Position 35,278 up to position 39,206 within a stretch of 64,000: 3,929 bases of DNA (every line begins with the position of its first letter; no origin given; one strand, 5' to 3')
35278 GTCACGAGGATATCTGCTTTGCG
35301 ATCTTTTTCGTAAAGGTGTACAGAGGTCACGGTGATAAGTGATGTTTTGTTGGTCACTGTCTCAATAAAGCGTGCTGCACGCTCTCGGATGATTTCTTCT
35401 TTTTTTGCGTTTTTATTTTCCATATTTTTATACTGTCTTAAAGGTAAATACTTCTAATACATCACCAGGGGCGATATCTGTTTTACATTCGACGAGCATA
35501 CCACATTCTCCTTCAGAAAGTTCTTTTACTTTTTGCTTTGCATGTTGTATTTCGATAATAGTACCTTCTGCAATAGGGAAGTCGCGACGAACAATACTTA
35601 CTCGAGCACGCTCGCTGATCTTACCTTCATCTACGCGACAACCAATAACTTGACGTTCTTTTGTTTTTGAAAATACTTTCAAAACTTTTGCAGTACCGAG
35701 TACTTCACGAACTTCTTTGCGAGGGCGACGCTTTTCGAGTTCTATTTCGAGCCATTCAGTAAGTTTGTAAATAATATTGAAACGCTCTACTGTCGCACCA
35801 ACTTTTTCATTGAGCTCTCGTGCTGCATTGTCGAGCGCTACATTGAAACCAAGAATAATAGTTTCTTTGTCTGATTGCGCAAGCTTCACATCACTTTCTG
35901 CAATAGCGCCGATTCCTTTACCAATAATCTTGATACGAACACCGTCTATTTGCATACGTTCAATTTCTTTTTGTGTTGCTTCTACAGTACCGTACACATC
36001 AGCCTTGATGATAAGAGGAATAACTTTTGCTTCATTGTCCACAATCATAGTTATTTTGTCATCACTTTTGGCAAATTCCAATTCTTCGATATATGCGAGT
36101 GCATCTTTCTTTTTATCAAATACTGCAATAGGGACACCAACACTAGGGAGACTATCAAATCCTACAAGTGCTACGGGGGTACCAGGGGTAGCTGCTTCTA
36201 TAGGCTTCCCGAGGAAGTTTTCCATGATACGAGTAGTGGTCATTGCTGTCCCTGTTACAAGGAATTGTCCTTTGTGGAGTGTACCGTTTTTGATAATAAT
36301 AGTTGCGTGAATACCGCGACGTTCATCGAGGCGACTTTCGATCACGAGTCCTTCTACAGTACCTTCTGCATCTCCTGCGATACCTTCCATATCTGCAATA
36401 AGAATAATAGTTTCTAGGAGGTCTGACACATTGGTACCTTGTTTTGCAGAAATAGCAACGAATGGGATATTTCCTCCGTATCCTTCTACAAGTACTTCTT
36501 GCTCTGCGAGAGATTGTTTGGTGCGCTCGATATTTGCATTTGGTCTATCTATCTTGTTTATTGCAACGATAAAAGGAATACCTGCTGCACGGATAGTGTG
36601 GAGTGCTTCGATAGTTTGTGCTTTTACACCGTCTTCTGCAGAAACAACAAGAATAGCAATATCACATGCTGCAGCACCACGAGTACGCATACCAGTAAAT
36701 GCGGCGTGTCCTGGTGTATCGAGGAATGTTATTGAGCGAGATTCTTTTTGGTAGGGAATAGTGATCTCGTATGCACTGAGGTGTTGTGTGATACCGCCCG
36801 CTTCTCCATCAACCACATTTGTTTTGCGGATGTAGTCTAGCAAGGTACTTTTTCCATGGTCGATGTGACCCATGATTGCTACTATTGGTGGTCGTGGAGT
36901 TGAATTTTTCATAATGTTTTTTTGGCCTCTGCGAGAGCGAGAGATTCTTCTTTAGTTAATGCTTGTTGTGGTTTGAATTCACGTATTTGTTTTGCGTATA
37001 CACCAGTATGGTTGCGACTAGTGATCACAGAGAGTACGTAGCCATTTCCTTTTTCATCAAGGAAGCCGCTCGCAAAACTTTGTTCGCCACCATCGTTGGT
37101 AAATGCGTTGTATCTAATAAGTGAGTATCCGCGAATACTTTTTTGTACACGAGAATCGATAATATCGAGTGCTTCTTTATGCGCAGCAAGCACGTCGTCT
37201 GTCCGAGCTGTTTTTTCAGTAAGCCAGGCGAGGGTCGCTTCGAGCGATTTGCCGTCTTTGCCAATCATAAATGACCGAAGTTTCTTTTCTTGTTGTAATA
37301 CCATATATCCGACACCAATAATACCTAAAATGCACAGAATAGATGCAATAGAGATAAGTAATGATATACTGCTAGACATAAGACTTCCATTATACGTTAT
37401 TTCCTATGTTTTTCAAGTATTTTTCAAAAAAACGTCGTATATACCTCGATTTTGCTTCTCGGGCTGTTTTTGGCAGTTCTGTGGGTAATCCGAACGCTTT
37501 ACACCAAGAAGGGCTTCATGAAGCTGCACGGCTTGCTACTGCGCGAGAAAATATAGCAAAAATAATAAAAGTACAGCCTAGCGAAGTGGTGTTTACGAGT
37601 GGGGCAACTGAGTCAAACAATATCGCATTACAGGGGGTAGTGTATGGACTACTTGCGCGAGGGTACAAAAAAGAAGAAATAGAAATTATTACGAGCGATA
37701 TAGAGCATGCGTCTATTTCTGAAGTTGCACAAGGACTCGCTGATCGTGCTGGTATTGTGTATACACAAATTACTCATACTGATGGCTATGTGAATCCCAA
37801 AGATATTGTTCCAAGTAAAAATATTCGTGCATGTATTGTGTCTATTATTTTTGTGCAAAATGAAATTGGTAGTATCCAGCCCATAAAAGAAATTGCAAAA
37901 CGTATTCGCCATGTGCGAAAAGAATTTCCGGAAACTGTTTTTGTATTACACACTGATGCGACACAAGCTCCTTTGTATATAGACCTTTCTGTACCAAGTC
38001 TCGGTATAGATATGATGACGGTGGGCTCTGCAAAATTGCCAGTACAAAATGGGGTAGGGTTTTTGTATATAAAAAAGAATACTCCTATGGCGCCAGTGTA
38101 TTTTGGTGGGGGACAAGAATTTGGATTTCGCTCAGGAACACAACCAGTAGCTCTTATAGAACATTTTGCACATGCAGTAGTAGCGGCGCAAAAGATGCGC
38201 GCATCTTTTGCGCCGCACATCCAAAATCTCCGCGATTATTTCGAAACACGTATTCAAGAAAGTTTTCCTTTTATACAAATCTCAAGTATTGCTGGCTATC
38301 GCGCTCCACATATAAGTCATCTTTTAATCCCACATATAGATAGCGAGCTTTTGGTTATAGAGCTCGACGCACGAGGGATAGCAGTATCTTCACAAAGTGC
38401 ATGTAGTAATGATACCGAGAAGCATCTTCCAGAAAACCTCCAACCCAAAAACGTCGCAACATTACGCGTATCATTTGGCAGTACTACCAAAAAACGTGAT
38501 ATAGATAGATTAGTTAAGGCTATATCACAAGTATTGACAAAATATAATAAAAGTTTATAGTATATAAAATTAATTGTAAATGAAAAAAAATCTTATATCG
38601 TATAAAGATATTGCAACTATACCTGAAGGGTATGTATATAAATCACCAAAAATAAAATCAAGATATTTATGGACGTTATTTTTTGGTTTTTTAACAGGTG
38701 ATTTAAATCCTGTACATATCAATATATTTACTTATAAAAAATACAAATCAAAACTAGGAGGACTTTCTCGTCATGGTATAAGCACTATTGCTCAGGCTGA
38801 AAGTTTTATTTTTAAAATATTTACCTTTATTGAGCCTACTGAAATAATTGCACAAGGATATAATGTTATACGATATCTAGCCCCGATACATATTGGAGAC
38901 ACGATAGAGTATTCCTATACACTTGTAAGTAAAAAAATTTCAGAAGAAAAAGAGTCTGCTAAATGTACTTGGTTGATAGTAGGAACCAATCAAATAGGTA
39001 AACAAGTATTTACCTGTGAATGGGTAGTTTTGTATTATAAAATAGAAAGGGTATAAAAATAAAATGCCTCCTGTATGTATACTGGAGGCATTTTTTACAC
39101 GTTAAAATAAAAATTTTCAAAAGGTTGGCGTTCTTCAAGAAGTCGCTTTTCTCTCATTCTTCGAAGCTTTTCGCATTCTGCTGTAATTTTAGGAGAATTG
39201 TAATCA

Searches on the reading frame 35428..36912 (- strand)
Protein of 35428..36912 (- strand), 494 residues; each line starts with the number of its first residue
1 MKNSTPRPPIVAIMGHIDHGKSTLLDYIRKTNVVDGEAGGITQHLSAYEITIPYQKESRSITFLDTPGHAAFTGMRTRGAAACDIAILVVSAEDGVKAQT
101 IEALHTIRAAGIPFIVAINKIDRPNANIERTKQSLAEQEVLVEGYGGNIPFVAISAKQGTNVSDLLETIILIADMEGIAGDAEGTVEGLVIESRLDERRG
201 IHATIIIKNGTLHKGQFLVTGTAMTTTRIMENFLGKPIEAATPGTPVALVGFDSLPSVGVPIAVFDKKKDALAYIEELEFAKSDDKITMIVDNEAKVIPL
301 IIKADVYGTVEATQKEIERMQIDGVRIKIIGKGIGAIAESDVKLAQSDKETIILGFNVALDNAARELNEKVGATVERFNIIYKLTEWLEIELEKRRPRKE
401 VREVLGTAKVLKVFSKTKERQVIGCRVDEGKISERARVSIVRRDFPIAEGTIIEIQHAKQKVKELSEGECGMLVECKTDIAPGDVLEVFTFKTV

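Call 6: search_protein_families(library=pfam, proteins=[window:35428-36912:-], max_evalue=0.001)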
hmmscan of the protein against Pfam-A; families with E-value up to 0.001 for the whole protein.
window:35428-36912:- (494 aa): 7 families
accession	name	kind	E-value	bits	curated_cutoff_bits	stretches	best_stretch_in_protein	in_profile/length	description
PF00009.33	GTP_EFTU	-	1.7e-40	139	26.5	1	10-171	5-184/188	Elongation factor Tu GTP binding domain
PF11987.13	IF-2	-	4e-26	91.7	27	1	287-386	16-114/117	Translation-initiation factor 2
PF22042.2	EF-G_D2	-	1.6e-17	63.8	27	1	186-259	2-78/84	Elongation factor G domain 2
PF01926.29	MMR_HSR1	-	1.1e-10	42.1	21.9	1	11-120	2-113/113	50S ribosome-binding GTPase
PF00071.28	Ras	-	3.1e-07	30.6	21.6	1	12-170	3-157/162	Ras family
PF03193.22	RsgA_GTPase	-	8.8e-05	22.8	30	0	80-167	20-102/174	RsgA GTPase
PF02421.24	FeoB_N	-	0.00071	19.6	27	0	11-169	3-156/156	Ferrous iron transport protein B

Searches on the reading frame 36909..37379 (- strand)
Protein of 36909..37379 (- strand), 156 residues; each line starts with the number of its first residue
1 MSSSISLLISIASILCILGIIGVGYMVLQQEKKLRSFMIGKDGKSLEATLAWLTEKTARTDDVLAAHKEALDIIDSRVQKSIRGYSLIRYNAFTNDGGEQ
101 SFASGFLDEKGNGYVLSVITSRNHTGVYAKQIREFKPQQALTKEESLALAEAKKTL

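Call 6: search_protein_families(library=pfam, proteins=[window:36909-37379:-], max_evalue=0.001)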
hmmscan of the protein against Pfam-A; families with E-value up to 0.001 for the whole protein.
window:36909-37379:- (156 aa): 1 family
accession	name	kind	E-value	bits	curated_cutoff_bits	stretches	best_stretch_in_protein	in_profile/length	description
PF14584.11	DUF4446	-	8.6e-32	110.7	27.4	1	7-152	4-149/150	Protein of unknown function (DUF4446)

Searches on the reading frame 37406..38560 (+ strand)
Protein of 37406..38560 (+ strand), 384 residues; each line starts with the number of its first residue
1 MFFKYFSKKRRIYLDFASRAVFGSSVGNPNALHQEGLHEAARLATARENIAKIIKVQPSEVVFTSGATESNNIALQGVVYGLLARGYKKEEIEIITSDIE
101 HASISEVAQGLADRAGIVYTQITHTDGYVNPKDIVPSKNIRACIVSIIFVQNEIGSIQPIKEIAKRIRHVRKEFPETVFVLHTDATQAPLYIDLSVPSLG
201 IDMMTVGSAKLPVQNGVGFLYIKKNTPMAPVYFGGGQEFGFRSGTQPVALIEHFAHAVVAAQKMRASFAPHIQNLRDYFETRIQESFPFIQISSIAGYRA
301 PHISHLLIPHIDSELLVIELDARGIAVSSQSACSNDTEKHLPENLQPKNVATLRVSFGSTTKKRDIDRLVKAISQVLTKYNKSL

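Call 6: search_protein_families(library=pfam, proteins=[window:37406-38560:+], max_evalue=0.001)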
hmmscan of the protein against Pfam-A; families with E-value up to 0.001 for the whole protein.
window:37406-38560:+ (384 aa): 1 family
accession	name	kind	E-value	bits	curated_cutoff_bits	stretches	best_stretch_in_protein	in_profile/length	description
PF00266.25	Aminotran_5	-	9.9e-46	156.8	21.5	1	24-369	25-371/371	Aminotransferase class-V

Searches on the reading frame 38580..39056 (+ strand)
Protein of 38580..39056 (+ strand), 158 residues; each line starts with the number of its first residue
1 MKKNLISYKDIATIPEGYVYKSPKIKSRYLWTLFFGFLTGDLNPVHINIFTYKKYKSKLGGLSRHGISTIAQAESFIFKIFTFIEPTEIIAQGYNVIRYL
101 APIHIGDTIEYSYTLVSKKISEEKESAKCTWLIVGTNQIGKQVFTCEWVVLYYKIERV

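Call 6: search_protein_families(library=pfam, proteins=[window:38580-39056:+], max_evalue=0.001)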
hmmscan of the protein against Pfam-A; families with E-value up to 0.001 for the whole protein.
window:38580-39056:+ (158 aa): 1 family
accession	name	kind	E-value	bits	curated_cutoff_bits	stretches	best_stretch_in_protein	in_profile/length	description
PF01575.25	MaoC_dehydratas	-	2e-06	27.8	27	1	35-125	26-111/123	MaoC like domain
